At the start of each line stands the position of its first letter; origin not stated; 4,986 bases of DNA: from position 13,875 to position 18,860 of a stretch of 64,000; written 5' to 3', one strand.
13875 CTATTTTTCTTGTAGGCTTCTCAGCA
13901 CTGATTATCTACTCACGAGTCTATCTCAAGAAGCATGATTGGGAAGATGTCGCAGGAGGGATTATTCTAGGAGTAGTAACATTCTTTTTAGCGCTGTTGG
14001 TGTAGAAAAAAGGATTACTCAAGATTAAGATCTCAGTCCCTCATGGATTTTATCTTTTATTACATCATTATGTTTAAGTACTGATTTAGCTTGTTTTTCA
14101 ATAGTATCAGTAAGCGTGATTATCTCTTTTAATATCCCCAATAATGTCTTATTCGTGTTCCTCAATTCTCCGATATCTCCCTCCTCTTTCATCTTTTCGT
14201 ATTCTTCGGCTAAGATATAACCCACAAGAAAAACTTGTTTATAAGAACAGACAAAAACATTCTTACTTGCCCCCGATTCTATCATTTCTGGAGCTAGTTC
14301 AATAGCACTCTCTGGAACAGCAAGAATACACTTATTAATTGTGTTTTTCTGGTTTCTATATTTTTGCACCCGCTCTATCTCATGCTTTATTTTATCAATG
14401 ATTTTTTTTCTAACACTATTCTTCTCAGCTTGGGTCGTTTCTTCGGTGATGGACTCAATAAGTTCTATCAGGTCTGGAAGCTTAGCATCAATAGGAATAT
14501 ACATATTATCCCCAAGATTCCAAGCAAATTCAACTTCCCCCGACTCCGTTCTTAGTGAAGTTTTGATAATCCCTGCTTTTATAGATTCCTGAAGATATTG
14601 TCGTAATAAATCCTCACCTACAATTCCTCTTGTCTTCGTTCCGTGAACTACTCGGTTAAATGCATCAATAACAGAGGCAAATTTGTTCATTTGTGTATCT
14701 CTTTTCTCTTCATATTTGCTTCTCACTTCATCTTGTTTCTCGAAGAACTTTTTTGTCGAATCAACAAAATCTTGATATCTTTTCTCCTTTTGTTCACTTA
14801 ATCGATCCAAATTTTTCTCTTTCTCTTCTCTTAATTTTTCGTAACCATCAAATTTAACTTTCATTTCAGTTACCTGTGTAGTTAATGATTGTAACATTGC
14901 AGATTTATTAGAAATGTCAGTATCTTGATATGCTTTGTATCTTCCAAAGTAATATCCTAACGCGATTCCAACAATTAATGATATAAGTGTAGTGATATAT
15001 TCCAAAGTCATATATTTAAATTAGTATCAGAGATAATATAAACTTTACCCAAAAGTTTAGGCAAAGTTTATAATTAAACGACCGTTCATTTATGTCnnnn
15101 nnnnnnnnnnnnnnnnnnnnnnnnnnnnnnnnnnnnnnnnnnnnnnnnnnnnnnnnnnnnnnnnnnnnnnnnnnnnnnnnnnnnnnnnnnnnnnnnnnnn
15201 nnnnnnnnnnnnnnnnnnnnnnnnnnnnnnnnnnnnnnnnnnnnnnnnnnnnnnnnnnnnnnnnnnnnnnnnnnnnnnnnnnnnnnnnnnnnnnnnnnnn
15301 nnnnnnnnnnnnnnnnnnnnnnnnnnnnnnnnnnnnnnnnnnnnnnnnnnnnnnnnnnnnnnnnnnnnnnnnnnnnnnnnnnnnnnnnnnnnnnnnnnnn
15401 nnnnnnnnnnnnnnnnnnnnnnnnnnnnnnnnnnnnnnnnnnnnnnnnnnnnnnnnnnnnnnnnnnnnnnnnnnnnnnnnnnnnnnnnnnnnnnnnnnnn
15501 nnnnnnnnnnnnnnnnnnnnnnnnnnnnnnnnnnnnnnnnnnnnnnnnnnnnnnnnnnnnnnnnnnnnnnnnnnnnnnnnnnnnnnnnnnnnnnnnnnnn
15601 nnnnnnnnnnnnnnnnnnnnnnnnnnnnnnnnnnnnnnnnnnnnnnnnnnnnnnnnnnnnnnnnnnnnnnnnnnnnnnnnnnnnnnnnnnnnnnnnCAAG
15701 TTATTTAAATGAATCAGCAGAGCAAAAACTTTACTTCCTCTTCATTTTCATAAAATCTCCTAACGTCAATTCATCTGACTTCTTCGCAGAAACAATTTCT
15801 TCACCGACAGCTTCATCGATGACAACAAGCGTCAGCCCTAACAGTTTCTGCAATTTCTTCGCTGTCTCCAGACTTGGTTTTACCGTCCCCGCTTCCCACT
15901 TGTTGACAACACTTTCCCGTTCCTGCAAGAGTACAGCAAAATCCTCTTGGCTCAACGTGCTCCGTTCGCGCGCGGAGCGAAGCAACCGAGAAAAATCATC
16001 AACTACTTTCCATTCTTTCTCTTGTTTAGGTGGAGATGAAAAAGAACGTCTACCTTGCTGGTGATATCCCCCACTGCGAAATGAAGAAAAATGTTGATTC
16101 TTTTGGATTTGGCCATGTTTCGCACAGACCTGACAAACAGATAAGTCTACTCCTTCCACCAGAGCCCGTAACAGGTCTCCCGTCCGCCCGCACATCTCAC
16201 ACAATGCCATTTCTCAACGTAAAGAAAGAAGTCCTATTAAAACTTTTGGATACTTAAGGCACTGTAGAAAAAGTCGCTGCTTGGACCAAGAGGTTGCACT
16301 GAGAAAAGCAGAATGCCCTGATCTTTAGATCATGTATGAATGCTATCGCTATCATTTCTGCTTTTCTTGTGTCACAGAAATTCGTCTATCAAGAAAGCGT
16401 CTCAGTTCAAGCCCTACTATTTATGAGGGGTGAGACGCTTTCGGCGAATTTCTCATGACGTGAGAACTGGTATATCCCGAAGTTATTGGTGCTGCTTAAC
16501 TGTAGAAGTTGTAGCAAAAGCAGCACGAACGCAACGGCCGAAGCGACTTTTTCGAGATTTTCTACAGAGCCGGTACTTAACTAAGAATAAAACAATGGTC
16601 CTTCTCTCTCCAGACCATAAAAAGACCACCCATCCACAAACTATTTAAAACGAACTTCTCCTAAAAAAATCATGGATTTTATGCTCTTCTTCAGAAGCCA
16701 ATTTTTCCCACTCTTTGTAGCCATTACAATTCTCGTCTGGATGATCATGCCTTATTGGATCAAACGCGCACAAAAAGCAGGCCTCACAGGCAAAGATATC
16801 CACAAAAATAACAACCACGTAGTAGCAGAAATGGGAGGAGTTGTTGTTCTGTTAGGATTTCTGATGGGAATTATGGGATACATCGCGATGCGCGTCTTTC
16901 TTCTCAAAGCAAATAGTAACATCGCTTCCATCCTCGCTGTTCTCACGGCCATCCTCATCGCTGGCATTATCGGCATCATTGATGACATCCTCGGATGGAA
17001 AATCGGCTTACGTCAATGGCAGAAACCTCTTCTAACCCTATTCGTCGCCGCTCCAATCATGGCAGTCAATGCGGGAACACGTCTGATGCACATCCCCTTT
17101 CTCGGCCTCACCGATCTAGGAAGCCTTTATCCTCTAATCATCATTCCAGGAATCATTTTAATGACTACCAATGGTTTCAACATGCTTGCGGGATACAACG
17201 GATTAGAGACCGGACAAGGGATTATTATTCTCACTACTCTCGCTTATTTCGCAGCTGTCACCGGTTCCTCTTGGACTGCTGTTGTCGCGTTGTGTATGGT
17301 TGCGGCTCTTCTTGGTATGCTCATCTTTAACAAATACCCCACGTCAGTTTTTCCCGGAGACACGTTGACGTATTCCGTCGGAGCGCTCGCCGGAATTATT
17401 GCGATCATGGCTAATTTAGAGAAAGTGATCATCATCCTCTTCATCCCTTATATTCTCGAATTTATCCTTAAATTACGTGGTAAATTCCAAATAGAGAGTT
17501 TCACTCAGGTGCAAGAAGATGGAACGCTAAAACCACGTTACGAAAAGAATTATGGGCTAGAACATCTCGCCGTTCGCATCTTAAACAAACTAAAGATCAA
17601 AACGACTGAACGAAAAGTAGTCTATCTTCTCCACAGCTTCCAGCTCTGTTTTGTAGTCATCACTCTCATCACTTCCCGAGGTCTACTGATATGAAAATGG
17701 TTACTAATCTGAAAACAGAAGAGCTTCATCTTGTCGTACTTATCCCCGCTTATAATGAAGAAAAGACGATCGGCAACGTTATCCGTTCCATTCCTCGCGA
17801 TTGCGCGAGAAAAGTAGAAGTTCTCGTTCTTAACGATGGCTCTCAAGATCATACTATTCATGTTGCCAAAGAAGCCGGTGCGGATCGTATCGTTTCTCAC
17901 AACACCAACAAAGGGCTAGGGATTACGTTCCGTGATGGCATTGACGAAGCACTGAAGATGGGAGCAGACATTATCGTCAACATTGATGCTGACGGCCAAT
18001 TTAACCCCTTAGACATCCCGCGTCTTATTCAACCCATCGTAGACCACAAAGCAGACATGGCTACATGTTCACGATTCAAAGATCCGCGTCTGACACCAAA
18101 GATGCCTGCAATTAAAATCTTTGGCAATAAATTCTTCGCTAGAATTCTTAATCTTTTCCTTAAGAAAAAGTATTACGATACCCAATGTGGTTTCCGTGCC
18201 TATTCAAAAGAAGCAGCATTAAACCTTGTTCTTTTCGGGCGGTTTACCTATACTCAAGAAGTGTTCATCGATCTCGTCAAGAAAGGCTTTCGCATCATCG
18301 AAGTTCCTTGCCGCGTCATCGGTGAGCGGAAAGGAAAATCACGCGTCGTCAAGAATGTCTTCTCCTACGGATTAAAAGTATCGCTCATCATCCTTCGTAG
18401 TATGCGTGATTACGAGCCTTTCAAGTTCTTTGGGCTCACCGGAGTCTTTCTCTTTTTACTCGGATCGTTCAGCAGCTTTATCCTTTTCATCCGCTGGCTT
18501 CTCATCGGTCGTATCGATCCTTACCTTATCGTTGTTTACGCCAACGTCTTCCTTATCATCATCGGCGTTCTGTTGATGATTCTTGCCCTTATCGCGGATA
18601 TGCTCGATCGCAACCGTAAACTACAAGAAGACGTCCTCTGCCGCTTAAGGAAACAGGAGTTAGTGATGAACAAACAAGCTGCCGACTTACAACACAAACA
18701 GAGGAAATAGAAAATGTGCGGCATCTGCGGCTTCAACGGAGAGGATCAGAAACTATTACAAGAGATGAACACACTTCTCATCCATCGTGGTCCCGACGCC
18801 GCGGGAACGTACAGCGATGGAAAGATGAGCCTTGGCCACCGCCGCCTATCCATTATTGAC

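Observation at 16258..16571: Three-copy structured intergenic element next to TATA boxes: candidate new sRNA family (or TIR-bearing MITE)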

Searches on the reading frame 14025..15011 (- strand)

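Call 18: search_protein_families(library=pfam, proteins=[window:14025-15011:-])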
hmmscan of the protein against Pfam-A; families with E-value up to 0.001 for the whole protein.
window:14025-15011:- (328 aa): 1 family
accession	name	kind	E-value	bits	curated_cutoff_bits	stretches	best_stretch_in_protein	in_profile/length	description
PF02646.22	RmuC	-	1.3e-12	47.9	26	1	68-314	7-262/291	RmuC family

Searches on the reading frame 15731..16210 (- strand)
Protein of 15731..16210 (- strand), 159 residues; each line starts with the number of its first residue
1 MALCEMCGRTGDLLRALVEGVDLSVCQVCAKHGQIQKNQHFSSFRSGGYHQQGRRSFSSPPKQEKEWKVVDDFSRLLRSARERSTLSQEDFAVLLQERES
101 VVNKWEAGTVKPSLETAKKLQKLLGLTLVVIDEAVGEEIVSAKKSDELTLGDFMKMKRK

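Call 18: search_protein_families(library=pfam, proteins=[window:15731-16210:-])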
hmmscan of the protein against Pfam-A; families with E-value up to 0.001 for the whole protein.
window:15731-16210:- (159 aa): 3 families
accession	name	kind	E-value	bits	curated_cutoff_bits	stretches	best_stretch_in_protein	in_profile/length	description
PF01381.28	HTH_3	-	9.2e-12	45.3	23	1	77-129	1-53/55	Helix-turn-helix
PF13560.12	HTH_31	-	5.8e-09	36.6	27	1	73-133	2-63/64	Helix-turn-helix domain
PF24250.1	HVO_2718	-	1.1e-05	25.7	30.3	1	4-40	18-55/173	Transcription regulator HVO_2718-like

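Call 23: find_encoding_contigs(protein=window:15731-16210:-, flank=10000, max_places=10)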
Protein window:15731-16210:- (159 aa): no gene with exactly this product is on record in the collection.

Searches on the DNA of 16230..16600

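Call 37: search_rna_families(source=window, start=16230, end=16600, threshold=evalue, max_evalue=10)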
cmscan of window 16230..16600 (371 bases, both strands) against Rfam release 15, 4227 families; matches with E-value up to 10: 3.
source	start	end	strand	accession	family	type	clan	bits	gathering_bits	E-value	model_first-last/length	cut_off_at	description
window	16302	16367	+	RF03623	mir-1252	Gene; miRNA;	-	16.7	70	4.3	1-65/65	no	mir-1252 microRNA precursor family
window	16386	16494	+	RF01906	HOTAIR_3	Gene; lncRNA;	-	14.8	80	0.56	1-98/98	no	HOTAIR conserved region 3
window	16233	16290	+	RF01985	ZEB2_AS1_2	Gene; lncRNA;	-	10.1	70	8.7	1-61/61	no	ZEB2 antisense RNA 1 conserved region 2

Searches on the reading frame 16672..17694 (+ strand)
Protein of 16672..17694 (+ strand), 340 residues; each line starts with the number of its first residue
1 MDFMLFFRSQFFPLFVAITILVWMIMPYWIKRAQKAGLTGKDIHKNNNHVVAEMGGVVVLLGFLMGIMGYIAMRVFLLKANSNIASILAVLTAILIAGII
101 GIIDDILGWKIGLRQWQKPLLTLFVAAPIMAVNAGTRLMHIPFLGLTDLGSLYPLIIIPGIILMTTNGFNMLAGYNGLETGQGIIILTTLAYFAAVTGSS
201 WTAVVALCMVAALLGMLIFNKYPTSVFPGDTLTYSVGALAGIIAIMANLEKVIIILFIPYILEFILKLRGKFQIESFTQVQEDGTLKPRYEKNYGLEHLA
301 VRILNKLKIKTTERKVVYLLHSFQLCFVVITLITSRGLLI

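Call 18: search_protein_families(library=pfam, proteins=[window:16672-17694:+])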
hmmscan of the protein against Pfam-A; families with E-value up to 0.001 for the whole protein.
window:16672-17694:+ (340 aa): 1 family
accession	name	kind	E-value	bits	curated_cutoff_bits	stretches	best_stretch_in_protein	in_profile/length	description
PF00953.26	Glycos_transf_4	-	7.4e-31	107.7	27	1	88-247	2-159/160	Glycosyl transferase family 4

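Call 24: find_encoding_contigs(protein=window:16672-17694:+, flank=10000, max_places=10)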
Protein window:16672-17694:+ (340 aa): 1 contig read that carries it; 1 place shown.
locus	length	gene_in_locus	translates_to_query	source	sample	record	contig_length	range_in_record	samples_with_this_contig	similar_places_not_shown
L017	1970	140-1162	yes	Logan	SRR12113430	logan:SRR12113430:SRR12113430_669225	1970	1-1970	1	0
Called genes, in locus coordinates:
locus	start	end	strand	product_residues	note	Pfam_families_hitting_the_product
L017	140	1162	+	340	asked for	PF00953:Glycos_transf_4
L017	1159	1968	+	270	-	?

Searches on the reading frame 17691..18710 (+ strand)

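Call 18: search_protein_families(library=pfam, proteins=[window:17691-18710:+])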
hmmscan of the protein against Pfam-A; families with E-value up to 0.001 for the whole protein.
window:17691-18710:+ (339 aa): 2 families
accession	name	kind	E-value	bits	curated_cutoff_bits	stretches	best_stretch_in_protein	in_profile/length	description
PF00535.33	Glycos_transf_2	-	2.5e-24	86.5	23.3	1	16-176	2-164/168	Glycosyl transferase family 2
PF13641.12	Glyco_tranf_2_3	-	1.6e-07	32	27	1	15-131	4-126/230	Glycosyltransferase like family 2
